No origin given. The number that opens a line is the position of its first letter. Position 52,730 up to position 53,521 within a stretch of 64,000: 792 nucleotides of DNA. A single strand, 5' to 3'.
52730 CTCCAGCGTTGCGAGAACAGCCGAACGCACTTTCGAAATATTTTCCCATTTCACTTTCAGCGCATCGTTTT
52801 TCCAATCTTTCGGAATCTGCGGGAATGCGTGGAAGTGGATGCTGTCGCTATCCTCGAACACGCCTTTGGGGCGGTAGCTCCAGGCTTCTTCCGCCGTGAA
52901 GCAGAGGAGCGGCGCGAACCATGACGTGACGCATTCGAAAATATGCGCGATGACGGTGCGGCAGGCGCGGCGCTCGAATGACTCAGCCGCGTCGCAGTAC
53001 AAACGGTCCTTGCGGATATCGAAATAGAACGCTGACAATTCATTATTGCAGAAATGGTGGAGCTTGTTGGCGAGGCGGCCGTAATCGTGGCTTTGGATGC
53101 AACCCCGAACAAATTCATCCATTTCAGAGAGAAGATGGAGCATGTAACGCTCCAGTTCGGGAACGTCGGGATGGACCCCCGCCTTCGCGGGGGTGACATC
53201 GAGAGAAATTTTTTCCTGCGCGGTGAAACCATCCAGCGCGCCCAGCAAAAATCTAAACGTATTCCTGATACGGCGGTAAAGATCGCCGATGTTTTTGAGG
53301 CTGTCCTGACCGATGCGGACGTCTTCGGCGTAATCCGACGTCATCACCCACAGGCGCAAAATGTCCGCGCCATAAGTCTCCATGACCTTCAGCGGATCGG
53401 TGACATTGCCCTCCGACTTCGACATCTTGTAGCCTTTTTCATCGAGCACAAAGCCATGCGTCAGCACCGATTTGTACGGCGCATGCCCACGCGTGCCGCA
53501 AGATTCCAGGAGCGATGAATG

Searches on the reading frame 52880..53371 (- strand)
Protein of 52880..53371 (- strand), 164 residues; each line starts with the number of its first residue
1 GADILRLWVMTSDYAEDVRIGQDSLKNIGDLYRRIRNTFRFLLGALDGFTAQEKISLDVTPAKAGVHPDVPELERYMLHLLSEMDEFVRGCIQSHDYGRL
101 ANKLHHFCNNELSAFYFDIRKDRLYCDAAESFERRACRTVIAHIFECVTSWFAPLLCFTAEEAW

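Call 66: search_solved_structures(query=window:52880-53371:-, max_evalue=0.00001, show_alignments=3)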
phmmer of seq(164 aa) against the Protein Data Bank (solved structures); distinct sequences matched with E-value up to 0.00001: 5.
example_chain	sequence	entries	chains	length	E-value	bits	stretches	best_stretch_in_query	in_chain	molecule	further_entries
8c9f_A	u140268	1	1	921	8.1e-32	113.8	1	1-164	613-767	Isoleucine--tRNA ligase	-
8c9e_A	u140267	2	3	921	8.3e-32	113.7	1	1-164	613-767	Isoleucine--tRNA ligase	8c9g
1ffy_A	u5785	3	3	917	2.5e-27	99.2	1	1-164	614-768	ISOLEUCYL-TRNA SYNTHETASE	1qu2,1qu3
8wnf_A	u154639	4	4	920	1.2e-18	71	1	1-163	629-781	Isoleucine--tRNA ligase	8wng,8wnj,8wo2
8wni_A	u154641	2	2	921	1.2e-18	71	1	1-163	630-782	Isoleucine--tRNA ligase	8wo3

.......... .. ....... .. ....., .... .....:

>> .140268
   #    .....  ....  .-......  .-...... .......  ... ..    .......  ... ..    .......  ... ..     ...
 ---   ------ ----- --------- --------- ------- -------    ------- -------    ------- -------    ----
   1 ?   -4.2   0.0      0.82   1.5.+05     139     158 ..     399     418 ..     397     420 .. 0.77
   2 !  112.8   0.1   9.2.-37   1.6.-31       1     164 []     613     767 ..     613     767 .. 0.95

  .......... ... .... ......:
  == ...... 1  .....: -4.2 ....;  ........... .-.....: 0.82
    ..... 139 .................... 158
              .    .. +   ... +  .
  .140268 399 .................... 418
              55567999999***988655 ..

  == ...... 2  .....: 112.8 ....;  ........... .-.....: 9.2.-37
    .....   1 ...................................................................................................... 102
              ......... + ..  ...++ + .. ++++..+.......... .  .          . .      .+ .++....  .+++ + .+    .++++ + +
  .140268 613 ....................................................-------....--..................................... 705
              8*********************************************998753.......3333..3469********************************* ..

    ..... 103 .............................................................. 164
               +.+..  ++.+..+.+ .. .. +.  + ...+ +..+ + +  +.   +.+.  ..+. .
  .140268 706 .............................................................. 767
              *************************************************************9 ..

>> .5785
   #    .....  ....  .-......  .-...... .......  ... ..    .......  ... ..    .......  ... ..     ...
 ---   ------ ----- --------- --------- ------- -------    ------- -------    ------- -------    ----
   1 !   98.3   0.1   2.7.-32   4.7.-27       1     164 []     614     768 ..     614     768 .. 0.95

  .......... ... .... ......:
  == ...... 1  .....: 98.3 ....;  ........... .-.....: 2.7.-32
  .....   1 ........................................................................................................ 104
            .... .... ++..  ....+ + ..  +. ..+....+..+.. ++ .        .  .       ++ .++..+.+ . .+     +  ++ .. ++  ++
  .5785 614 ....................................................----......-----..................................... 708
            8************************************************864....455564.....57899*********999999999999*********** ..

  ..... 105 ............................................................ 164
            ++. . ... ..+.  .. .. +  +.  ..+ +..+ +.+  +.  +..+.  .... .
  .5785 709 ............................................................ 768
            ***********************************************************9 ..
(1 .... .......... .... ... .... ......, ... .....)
